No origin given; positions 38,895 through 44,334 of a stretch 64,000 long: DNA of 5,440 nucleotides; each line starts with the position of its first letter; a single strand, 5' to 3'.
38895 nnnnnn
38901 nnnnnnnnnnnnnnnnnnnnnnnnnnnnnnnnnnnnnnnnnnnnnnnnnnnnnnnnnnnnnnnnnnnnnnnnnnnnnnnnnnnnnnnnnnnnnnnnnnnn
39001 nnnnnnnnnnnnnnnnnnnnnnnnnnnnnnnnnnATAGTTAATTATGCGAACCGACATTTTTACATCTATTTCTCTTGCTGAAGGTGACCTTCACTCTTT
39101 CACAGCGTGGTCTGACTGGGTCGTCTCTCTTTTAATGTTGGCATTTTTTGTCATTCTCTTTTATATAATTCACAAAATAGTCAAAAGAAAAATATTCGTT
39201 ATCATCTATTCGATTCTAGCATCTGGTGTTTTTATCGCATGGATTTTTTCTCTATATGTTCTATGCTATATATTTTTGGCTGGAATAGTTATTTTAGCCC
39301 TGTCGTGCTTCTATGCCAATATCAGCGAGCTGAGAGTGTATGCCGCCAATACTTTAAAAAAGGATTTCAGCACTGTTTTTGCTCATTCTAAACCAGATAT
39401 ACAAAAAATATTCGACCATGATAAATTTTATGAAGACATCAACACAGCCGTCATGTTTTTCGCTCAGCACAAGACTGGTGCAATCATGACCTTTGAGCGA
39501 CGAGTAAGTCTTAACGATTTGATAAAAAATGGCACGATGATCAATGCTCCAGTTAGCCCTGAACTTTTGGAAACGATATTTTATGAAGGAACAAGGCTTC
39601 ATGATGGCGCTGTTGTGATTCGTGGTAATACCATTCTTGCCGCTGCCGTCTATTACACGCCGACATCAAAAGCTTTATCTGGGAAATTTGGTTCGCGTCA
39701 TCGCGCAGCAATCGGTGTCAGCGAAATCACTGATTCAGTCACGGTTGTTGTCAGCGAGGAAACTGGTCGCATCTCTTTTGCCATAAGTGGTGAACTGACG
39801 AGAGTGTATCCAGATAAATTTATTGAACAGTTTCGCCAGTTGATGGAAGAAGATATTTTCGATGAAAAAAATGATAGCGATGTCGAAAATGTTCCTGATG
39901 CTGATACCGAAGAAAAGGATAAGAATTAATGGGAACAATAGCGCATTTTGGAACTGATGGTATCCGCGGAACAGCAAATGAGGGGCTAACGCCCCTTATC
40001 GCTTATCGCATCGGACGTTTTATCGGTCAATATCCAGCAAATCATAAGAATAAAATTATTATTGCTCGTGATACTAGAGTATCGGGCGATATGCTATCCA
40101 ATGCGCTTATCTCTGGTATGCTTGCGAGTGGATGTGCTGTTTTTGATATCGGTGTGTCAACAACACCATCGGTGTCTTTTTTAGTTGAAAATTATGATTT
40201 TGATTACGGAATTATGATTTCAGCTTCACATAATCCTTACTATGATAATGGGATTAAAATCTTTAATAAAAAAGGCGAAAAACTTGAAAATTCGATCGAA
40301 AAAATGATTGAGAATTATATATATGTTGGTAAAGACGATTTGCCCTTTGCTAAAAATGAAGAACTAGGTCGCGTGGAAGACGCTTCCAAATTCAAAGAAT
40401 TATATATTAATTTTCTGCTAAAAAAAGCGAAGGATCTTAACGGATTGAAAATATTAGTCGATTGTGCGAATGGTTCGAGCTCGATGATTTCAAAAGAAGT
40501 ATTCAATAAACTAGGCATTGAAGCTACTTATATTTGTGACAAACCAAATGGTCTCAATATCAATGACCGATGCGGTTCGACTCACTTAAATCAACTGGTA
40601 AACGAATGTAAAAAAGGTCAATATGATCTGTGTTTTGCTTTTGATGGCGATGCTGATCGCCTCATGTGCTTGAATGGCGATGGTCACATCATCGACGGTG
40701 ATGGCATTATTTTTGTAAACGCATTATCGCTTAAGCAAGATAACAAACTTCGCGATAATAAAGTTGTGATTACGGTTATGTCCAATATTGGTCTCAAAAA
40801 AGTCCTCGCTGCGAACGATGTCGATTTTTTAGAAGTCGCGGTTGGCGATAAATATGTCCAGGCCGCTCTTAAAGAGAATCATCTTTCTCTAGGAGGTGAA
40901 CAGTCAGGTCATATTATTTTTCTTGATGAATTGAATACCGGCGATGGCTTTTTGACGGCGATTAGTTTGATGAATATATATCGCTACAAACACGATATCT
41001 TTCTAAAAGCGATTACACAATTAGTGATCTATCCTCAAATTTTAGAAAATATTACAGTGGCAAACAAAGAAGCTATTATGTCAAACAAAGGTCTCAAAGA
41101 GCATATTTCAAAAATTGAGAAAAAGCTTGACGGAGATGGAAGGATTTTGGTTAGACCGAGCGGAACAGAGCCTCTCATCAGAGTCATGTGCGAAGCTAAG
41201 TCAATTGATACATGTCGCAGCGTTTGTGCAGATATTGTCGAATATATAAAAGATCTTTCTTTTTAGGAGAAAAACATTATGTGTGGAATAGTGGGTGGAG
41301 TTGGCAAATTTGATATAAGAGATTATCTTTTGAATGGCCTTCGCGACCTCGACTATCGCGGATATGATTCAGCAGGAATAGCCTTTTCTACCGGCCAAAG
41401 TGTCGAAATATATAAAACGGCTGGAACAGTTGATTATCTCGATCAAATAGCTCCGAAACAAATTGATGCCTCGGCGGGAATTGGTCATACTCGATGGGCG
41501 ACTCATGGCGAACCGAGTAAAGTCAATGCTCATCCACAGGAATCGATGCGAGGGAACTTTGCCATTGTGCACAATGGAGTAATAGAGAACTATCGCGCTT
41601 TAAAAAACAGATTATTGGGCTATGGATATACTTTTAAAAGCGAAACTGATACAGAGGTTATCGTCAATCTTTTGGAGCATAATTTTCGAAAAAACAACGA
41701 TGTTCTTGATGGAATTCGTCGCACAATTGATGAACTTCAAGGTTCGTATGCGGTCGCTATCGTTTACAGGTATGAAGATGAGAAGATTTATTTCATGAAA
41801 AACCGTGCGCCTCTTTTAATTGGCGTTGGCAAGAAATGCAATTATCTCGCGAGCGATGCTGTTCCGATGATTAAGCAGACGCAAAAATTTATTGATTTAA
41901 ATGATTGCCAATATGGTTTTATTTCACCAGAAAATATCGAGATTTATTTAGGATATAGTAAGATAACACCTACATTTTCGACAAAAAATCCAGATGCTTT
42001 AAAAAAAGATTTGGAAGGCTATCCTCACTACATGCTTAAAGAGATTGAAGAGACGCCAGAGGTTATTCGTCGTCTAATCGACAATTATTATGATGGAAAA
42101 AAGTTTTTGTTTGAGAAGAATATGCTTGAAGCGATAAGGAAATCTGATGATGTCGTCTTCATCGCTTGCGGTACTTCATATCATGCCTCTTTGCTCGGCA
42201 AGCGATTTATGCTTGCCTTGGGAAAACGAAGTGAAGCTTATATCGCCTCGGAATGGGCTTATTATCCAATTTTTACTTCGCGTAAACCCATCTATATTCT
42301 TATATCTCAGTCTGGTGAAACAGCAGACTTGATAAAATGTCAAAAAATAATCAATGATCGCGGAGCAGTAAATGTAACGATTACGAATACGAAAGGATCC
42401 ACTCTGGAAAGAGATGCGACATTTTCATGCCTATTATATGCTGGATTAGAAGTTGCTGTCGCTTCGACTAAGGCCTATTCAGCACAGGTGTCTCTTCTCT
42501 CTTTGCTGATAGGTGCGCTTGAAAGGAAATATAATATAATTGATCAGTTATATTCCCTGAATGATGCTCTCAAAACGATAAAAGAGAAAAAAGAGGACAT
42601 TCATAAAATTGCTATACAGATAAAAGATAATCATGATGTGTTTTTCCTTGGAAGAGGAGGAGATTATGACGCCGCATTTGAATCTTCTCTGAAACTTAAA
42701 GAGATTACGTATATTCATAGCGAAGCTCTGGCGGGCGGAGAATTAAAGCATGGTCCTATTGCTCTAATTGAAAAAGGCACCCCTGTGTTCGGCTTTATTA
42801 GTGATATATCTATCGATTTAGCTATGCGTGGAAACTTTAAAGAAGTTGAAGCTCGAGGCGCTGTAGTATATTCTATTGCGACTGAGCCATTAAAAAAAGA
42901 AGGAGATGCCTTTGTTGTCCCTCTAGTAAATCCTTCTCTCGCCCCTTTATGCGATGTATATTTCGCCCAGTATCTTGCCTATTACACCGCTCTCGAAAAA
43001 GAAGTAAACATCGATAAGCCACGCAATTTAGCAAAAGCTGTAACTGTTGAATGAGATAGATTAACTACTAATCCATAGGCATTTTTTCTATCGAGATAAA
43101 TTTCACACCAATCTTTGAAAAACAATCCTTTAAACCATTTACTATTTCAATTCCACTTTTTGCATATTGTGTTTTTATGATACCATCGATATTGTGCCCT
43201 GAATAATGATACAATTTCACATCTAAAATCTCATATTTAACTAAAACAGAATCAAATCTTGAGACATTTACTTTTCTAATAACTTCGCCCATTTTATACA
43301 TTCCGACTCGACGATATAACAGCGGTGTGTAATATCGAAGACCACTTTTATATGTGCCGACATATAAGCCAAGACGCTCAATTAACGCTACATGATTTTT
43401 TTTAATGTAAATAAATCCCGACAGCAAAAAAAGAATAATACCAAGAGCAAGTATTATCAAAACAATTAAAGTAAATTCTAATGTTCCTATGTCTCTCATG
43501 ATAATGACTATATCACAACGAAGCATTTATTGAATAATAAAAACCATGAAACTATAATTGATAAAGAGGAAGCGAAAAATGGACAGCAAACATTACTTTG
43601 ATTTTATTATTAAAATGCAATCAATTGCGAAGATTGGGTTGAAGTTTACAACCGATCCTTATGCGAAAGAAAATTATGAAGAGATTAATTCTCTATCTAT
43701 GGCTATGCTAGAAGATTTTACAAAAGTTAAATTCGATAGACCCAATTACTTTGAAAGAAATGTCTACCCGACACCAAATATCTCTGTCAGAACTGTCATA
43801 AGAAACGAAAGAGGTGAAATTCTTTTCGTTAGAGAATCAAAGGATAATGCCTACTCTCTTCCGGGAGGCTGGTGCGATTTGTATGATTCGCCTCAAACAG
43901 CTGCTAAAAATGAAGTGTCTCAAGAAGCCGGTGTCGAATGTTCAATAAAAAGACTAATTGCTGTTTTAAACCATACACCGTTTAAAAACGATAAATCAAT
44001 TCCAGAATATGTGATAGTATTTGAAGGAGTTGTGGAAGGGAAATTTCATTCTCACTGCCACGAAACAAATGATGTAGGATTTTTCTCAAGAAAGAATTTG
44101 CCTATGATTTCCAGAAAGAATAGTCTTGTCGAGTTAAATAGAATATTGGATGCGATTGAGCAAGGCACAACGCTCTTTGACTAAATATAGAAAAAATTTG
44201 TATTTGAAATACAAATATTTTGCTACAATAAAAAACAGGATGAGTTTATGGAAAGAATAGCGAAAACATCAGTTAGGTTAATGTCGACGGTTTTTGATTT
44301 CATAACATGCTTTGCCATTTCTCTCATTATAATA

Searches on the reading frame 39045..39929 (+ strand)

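Call 48: search_protein_families(library=pfam, proteins=[window:39045-39929:+], max_evalue=0.0001)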
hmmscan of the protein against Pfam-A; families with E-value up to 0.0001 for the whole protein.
window:39045-39929:+ (294 aa): 1 family
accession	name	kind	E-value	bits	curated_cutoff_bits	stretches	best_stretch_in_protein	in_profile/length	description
PF02457.21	DAC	-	1.4e-36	125.1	27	1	134-250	2-118/119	DisA bacterial checkpoint controller nucleotide-binding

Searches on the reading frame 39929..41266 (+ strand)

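Call 48: search_protein_families(library=pfam, proteins=[window:39929-41266:+], max_evalue=0.0001)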
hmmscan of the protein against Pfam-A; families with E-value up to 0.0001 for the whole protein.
window:39929-41266:+ (445 aa): 4 families
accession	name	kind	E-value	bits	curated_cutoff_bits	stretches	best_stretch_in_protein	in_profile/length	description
PF02878.22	PGM_PMM_I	-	3.3e-41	140.6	22.5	1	6-131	3-131/138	Phosphoglucomutase/phosphomannomutase, alpha/beta/alpha domain I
PF02880.22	PGM_PMM_III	-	7.8e-27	94.1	20.7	1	256-354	1-100/115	Phosphoglucomutase/phosphomannomutase, alpha/beta/alpha domain III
PF00408.26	PGM_PMM_IV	-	3.4e-18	65.9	23.1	1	373-438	2-67/68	Phosphoglucomutase/phosphomannomutase, C-terminal domain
PF02879.22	PGM_PMM_II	-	5.1e-14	53.1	29.3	1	159-252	3-103/103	Phosphoglucomutase/phosphomannomutase, alpha/beta/alpha domain II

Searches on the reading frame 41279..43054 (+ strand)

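Call 48: search_protein_families(library=pfam, proteins=[window:41279-43054:+], max_evalue=0.0001)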
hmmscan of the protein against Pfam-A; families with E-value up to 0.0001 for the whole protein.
window:41279-43054:+ (591 aa): 3 families
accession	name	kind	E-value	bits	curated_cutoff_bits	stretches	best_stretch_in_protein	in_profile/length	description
PF01380.27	SIS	-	1.8e-31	109.1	25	2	286-411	2-129/131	SIS domain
PF13522.11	GATase_6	-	7.8e-20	71.7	27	1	62-192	8-129/130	Glutamine amidotransferase domain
PF13537.11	GATase_7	-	1.5e-14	54.5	25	1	85-193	14-117/123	Glutamine amidotransferase domain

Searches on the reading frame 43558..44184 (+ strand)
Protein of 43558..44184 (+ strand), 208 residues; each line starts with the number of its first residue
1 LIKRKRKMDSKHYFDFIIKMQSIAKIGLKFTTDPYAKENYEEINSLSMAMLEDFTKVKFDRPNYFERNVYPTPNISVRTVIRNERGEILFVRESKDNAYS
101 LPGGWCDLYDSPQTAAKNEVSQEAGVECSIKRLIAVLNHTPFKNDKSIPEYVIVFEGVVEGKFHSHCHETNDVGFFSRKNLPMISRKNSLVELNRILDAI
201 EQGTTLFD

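Call 48: search_protein_families(library=pfam, proteins=[window:43558-44184:+], max_evalue=0.0001)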
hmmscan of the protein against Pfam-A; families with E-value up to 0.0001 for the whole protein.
window:43558-44184:+ (208 aa): 2 families
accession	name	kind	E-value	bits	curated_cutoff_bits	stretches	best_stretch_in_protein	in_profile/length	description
PF00293.34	NUDIX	-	9.9e-12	45.4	21.1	1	74-181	3-118/134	NUDIX domain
PF12535.13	Nudix_N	-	1.4e-10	41.1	27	1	13-58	3-48/56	Hydrolase of X-linked nucleoside diphosphate N terminal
